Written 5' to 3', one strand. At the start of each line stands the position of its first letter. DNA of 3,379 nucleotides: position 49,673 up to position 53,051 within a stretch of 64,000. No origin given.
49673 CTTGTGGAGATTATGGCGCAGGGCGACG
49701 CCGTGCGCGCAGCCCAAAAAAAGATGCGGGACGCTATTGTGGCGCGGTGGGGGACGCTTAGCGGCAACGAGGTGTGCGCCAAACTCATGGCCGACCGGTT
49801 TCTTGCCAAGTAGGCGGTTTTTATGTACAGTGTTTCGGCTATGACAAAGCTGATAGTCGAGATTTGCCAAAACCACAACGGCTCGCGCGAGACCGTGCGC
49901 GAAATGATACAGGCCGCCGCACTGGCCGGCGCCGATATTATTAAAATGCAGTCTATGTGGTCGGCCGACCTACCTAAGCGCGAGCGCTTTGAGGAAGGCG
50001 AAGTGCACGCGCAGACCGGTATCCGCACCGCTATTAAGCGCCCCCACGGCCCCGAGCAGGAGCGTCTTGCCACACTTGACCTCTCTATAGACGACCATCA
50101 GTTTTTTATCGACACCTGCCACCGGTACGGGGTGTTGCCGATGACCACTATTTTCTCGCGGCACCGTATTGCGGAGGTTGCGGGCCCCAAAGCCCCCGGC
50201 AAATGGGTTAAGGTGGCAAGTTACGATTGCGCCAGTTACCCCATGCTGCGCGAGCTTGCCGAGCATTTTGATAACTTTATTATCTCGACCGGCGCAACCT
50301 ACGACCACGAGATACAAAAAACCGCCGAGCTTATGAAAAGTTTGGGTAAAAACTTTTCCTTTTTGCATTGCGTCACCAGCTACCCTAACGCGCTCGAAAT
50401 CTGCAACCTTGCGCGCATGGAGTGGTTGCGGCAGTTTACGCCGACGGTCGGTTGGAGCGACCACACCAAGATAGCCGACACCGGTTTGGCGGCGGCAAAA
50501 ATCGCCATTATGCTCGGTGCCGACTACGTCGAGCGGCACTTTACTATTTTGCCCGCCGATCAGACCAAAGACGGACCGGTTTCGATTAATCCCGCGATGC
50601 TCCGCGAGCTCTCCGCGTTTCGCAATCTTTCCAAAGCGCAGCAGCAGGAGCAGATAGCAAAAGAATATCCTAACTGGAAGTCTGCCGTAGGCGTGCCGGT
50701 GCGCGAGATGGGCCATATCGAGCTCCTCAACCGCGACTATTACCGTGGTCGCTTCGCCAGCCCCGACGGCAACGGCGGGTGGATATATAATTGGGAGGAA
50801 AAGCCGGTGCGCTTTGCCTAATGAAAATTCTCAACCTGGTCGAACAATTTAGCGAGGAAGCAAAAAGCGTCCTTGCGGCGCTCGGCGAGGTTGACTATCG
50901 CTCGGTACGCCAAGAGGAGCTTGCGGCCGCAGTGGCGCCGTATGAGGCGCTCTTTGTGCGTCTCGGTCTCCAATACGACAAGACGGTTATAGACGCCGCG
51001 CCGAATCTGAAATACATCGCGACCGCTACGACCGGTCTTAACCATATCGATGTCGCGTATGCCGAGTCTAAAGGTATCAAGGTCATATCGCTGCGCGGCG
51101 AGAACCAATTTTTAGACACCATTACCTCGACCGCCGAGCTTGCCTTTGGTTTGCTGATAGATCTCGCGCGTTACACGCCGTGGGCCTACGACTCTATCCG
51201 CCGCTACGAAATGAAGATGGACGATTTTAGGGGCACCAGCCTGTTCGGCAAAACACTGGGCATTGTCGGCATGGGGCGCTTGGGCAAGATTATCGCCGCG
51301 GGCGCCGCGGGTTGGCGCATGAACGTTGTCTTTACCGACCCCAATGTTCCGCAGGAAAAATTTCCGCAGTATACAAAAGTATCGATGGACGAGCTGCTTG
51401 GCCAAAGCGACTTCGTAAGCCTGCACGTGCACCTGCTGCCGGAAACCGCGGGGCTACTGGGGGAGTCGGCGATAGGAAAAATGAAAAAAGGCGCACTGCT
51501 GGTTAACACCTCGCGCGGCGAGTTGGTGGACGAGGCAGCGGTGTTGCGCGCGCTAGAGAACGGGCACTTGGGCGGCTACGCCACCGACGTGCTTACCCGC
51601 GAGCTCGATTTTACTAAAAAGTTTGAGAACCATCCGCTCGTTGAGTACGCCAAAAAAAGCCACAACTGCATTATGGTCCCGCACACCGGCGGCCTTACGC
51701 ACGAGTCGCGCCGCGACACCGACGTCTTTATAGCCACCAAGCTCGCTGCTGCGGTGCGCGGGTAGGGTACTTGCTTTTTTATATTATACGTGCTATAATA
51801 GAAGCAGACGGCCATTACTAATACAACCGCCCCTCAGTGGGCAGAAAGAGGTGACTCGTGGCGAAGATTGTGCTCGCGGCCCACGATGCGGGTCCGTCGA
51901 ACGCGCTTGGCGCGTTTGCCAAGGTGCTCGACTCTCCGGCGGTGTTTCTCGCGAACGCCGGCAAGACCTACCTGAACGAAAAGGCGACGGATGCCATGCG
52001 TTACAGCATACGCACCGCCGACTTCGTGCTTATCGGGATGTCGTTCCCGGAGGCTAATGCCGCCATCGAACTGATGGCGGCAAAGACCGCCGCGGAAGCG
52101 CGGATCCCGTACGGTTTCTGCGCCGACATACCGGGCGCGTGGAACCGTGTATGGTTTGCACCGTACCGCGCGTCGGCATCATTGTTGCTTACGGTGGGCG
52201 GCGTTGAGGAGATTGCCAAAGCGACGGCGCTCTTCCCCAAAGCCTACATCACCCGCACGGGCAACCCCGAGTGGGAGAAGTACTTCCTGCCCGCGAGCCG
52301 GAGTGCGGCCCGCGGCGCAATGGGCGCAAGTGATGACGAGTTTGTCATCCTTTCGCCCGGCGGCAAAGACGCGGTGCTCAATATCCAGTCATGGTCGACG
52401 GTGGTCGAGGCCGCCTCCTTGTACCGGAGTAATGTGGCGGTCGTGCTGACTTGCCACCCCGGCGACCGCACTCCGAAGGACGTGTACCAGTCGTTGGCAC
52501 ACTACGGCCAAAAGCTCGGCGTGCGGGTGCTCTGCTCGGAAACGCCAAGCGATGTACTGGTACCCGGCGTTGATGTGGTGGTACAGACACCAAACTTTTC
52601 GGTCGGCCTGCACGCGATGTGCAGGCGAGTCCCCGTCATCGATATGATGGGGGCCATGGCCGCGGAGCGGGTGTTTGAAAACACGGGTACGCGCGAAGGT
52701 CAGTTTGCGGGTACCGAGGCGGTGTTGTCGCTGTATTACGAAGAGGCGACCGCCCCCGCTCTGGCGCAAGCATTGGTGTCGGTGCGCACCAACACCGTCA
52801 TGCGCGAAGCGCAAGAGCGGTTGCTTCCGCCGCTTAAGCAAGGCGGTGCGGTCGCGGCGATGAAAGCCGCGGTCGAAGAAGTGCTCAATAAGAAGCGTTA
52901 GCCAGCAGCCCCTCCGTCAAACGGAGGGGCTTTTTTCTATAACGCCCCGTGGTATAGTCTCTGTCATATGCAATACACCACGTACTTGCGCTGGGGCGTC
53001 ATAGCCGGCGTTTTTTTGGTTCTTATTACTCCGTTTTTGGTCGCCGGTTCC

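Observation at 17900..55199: A 37 kb, almost entirely co-directional glycan assembly and decoration island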

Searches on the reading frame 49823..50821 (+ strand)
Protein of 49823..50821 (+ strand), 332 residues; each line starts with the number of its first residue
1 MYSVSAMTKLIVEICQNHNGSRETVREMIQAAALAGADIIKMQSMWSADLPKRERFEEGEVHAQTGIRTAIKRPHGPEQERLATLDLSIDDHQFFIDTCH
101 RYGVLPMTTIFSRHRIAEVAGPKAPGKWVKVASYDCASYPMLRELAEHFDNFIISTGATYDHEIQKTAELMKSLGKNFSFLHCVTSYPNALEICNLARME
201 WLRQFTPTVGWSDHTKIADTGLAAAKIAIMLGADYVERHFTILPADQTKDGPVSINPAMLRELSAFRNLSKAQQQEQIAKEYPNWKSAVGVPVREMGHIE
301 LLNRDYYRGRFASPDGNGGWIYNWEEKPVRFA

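Call 9: search_protein_families(library=pfam, proteins=[window:49823-50821:+], max_evalue=0.001)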
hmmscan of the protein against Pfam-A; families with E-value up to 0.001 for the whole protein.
window:49823-50821:+ (332 aa): 1 family
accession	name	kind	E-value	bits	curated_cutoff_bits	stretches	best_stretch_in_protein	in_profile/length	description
PF03102.20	NeuB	-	2.6e-44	151.9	22.1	1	28-275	1-238/241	NeuB family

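Call 18: search_protein_families(library=ncbifam, proteins=[window:49823-50821:+], max_evalue=0.01)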
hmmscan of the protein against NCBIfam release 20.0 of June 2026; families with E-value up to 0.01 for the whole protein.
window:49823-50821:+ (332 aa): 2 families
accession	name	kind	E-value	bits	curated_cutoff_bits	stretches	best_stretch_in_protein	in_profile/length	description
TIGR03569.1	NeuB_NnaB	equivalog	6e-40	137.3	399.65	1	10-276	3-261/329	N-acetylneuraminate synthase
TIGR03586.1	PseI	equivalog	1.6e-32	113.1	340.25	1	9-265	3-248/327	pseudaminic acid synthase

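Call 23: find_encoding_contigs(protein=window:49823-50821:+, flank=10000, max_places=1)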
Protein window:49823-50821:+ (332 aa): 15 contigs read that carry it; 1 place shown.
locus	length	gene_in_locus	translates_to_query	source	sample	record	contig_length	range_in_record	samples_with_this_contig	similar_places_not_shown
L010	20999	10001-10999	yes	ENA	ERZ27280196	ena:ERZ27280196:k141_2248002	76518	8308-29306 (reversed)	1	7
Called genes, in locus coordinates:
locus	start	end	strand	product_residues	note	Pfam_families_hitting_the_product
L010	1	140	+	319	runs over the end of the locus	PF01073:3Beta_HSD, PF01370:Epimerase, PF02719:Polysacc_synt_2, PF04321:RmlD_sub_bind, PF16363:GDP_Man_Dehyd, PF07993:NAD_binding_4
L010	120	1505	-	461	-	PF04464:Glyphos_transf (weak)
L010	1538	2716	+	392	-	PF02746:MR_MLE_N, PF13378:MR_MLE_C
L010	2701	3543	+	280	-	PF02558:ApbA, PF08546:ApbA_C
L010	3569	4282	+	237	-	PF02348:CTP_transf_3, PF12804:NTP_transf_3 (weak)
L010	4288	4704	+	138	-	PF07883:Cupin_2 (faint)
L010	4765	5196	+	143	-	PF07883:Cupin_2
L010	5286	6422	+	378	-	PF03102:NeuB, PF08666:SAF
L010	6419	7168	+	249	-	PF02348:CTP_transf_3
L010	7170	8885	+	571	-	PF00571:CBS (faint), PF03721:UDPG_MGDP_dh_N, PF00984:UDPG_MGDP_dh, PF03720:UDPG_MGDP_dh_C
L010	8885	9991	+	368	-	-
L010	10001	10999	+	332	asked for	PF03102:NeuB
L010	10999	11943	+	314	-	PF00389:2-Hacid_dh, PF02826:2-Hacid_dh_C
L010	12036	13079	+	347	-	-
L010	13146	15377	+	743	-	PF04932:Wzy_C, PF13428:TPR_14 (faint), PF14559:TPR_19 (faint), PF14561:TPR_20 (faint)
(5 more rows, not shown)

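Call 42: search_solved_structures(query=window:49823-50821:+, max_evalue=0.001)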
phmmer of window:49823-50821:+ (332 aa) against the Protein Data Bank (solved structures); distinct sequences matched with E-value up to 0.001: 8.
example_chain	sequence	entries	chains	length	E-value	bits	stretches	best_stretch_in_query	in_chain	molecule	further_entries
2wqp_A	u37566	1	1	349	1.3e-20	77.2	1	10-284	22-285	POLYSIALIC ACID CAPSULE BIOSYNTHESIS PROTEIN SIAC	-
4ipi_A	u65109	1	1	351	5.3e-20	75.2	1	10-285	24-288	Polysialic acid capsule biosynthesis protein SiaC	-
4ipj_A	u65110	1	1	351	5.5e-20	75.2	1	10-284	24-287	Polysialic acid capsule biosynthesis protein SiaC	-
1xuu_A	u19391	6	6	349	6e-20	75.1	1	10-284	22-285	polysialic acid capsule biosynthesis protein SiaC | N-acetylneuraminate synthase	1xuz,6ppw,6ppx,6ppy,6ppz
8h2c_A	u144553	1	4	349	7.9e-18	68.1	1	9-257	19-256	Pseudaminic acid synthase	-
1vli_A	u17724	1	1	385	1.3e-16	64.1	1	9-312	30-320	Spore coat polysaccharide biosynthesis protein spsE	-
6ncs_A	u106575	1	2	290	4.4e-13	52.5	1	129-263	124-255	N-acetylneuraminic acid (Sialic acid) synthetase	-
3g8r_A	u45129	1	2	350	2.3e-11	46.8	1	128-264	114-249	Probable spore coat polysaccharide biosynthesis protein E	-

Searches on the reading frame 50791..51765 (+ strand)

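Call 9: search_protein_families(library=pfam, proteins=[window:50791-51765:+], max_evalue=0.001)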
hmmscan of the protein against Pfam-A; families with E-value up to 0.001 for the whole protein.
window:50791-51765:+ (324 aa): 2 families
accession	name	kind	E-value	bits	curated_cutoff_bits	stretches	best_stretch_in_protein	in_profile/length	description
PF02826.25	2-Hacid_dh_C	-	1e-46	159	25.1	1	119-300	1-178/178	D-isomer specific 2-hydroxyacid dehydrogenase, NAD binding domain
PF00389.36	2-Hacid_dh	-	7.8e-18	64.9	24.6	1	18-324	5-126/134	D-isomer specific 2-hydroxyacid dehydrogenase, catalytic domain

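Call 93: search_protein_families(library=ncbifam, proteins=[window:50821-51765:+], max_evalue=0.00001)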
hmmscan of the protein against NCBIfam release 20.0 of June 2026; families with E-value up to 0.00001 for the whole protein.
window:50821-51765:+ (314 aa): 21 families
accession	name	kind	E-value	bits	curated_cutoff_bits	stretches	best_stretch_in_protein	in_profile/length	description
TIGR01327.1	PGDH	equivalog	1e-61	209.3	454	1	26-313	26-302/525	phosphoglycerate dehydrogenase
NF009714.1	PRK13243.1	equivalog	6.1e-45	154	455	1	26-314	31-315/332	glyoxylate reductase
NF008759.0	PRK11790.1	equivalog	3.4e-44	151.2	404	1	6-310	16-315/410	phosphoglycerate dehydrogenase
NF005069.0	PRK06487.1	equivalog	2e-41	142.1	448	1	50-299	57-298/320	2-hydroxyacid dehydrogenase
NF000492.1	vanH_gen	exception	1e-39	136.4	540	1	62-300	66-299/312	D-lactate dehydrogenase VanH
NF006263.0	PRK08410.1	equivalog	1.2e-37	130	389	1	13-298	14-293/311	D-2-hydroxyacid dehydrogenase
NF000371.1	vanH_Agroup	exception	1.9e-34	119.3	700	1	62-300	71-304/322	VanH-A/VanH-Pt family D-lactate dehydrogenase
NF005387.0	PRK06932.1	equivalog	5.2e-34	117.6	492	1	51-289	54-287/314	2-hydroxyacid dehydrogenase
NF005750.0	PRK07574.1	equivalog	2.8e-32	112.2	329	1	56-260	108-313/386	NAD-dependent formate dehydrogenase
NF011938.0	PRK15409.1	equivalog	3.6e-30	105.1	492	1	31-313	36-310/324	glyoxylate/hydroxypyruvate reductase GhrB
NF000151.1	vanH-Ac1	exception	4.1e-30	105.3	750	1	63-300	103-336/351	D-lactate dehydrogenase VanH-Ac1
NF000112.1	vanH-Amyco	exception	5.4e-30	104.8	625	1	62-300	95-328/348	VanH-AOV family D-lactate dehydrogenase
NF000128.1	vanH-Sc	exception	1.2e-29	103.5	650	1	63-296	87-315/337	D-lactate dehydrogenase VanH-Sc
NF001309.0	PRK00257.1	equivalog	3.5e-29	101.9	434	2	131-297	104-263/379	4-phosphoerythronate dehydrogenase PdxB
NF000004.1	vanH-D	exception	2e-28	99.5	550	1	62-295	72-300/323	D-lactate dehydrogenase VanH-D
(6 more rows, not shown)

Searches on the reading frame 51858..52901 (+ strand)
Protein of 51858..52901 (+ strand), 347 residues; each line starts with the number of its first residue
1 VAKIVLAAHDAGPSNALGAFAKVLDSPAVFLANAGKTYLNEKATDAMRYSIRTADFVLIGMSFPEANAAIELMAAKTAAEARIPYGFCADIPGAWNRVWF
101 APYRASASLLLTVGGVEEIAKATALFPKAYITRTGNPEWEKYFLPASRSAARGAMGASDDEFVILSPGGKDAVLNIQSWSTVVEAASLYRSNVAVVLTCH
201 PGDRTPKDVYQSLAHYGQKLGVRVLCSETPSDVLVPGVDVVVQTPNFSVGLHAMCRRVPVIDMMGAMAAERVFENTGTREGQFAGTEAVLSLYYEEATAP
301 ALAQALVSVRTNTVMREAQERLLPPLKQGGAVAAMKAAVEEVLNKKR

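Call 9: search_protein_families(library=pfam, proteins=[window:51858-52901:+], max_evalue=0.001)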
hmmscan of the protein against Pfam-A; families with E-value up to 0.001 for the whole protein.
window:51858-52901:+ (347 aa): 0 families

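Call 27: search_solved_structures(query=window:51858-52901:+, max_evalue=10)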
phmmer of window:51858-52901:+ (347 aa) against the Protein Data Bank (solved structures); distinct sequences matched with E-value up to 10: 2.
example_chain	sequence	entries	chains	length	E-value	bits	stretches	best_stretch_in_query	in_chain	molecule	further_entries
3p0w_A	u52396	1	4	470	0.052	16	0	263-334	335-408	Mandelate racemase/muconate lactonizing protein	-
7xi6_A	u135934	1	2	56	0.37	13.2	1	128-173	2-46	C56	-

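Call 29: search_protein_families(library=pfam, proteins=[window:51858-52901:+], max_evalue=5)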
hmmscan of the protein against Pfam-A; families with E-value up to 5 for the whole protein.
window:51858-52901:+ (347 aa): 0 families

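Call 65: find_homologous_proteins(query=window:51858-52901:+)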
Query window:51858-52901:+ (347 aa): 3 proteins with E <= 0.001 among 8000 candidates.
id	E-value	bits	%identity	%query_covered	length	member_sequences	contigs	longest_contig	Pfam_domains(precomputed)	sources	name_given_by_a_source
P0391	3.4e-224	761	100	100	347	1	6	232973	-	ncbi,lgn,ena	-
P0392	2.9e-79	285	46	97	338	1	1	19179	-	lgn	-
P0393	3.6e-20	90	33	76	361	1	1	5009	-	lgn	-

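Call 76: predict_structure(alignment_id=A4)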
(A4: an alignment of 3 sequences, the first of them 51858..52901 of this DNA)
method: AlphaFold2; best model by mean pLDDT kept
length: 347 residues; sequences in the alignment: 3
mean_pLDDT: 77.8   pTM: 0.62
mean pLDDT of the five models: 77.8, 67.5, 66.9, 62.0, 51.5
residues with pLDDT >= 90: 78; 70-90: 182; 50-70: 66; < 50: 21
segments of 3 or more residues with pLDDT < 50: 266-284
pLDDT, mean of each block of 10 residues (from residue 1): 85 79 80 64 87 93 76 92 91 81 91 78 87 75 70 90 87 83 86 86 81 91 89 86 70 75 55 36 50 61 78 65 61 86 77
secondary structure, 60 per line:
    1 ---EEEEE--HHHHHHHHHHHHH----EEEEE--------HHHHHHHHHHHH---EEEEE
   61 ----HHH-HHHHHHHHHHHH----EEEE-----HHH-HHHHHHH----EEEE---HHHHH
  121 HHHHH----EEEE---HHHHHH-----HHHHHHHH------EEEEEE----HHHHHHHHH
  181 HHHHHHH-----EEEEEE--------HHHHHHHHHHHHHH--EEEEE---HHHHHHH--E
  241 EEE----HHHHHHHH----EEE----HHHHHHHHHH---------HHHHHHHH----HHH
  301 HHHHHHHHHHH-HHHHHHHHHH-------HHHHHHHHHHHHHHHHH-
elements in order: E4-8 H11-23 E28-32 H41-52 E56-60 H69-80 E85-88 H98-104 E109-112 H116-125 E130-133 H137-142 H148-155 E162-167 H172-187 E193-198 H207-220 E223-227 H231-237 E240-243 H248-255 E260-262 H267-276 H286-293 H298-311 H313-322 H330-346

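Call 80: fold_search(model_id=the predicted structure, library=pdb)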
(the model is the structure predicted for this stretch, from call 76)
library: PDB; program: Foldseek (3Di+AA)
matches with E <= 10: 1735; with E <= 0.001: 314
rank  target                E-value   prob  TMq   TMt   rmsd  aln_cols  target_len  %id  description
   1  8sxw_B                9.2e-10  1.00  0.56  0.54   7.8       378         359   15  X-ray crystal structure of UDP- 2,3-diacetamido-2,3-dideoxy-glucuronic acid-2-epimerase from Thermus thermophilus stra (released 2023-09-13)
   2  8sxw_D                1.9e-09  1.00  0.55  0.53   7.9       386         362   15  X-ray crystal structure of UDP- 2,3-diacetamido-2,3-dideoxy-glucuronic acid-2-epimerase from Thermus thermophilus stra (released 2023-09-13)
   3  8sxw_C                2.4e-09  1.00  0.59  0.57   7.0       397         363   16  X-ray crystal structure of UDP- 2,3-diacetamido-2,3-dideoxy-glucuronic acid-2-epimerase from Thermus thermophilus stra (released 2023-09-13)
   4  8sxy_B                3.0e-09  1.00  0.44  0.43   8.9       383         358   14  X-ray crystal structure of UDP- 2,3-diacetamido-2,3-dideoxy-glucuronic acid-2-epimerase from Thermus thermophilus stra (released 2023-09-13)
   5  3mbo_A                4.9e-09  1.00  0.49  0.47   8.7       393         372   14  Crystal Structure of the Glycosyltransferase BaBshA bound with UDP and L-malate (released 2010-09-29)
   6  3c4q_B                4.9e-09  1.00  0.48  0.44   9.0       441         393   13  Structure of the retaining glycosyltransferase MshA : The first step in mycothiol biosynthesis. Organism : Corynebacte (released 2008-04-01)
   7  3ot5_A                5.4e-09  1.00  0.61  0.58   6.1       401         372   12  2.2 Angstrom Resolution Crystal Structure of putative UDP-N-acetylglucosamine 2-epimerase from Listeria monocytogenes (released 2010-09-22)
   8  8sxy_A                5.8e-09  1.00  0.48  0.46   8.4       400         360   15  X-ray crystal structure of UDP- 2,3-diacetamido-2,3-dideoxy-glucuronic acid-2-epimerase from Thermus thermophilus stra (released 2023-09-13)
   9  2jjm_A                6.1e-09  1.00  0.52  0.51   8.3       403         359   12  Crystal Structure of a family GT4 glycosyltransferase from Bacillus anthracis ORF BA1558. (released 2008-08-05)
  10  8sye_A                6.1e-09  1.00  0.46  0.45   8.6       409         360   13  X-ray crystal structure of UDP-2,3-diacetamido-2,3-dideoxy-glucuronic acid-2-epimerase from Thermus thermophilus strai (released 2023-09-13)
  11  4neq                  7.6e-09  1.00  0.58  0.57   6.4       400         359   12  The structure of UDP-GlcNAc 2-epimerase from Methanocaldococcus jannaschii (released 2014-04-23)
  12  8sxw_A                9.0e-09  1.00  0.53  0.51   8.2       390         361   14  X-ray crystal structure of UDP- 2,3-diacetamido-2,3-dideoxy-glucuronic acid-2-epimerase from Thermus thermophilus stra (released 2023-09-13)
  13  3ot5_D                9.5e-09  1.00  0.60  0.57   6.5       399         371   11  2.2 Angstrom Resolution Crystal Structure of putative UDP-N-acetylglucosamine 2-epimerase from Listeria monocytogenes (released 2010-09-22)
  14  8syd_B                1.2e-08  1.00  0.48  0.45   8.5       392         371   15  X-ray crystal structure of UDP-2,3-diacetamido-2,3-dideoxy-glucuronic acid-2-epimerase from Thermus thermophilus strai (released 2023-09-13)
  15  8sy0_A                1.2e-08  1.00  0.47  0.46   8.8       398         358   15  X-ray crystal structure of UDP- 2,3-diacetamido-2,3-dideoxy-glucuronic acid-2-epimerase from Thermus thermophilus stra (released 2023-09-13)
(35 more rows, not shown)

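Call 93: search_protein_families(library=ncbifam, proteins=[window:51858-52901:+], max_evalue=0.00001)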
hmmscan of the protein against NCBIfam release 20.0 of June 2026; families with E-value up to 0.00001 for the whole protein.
window:51858-52901:+ (347 aa): 0 families
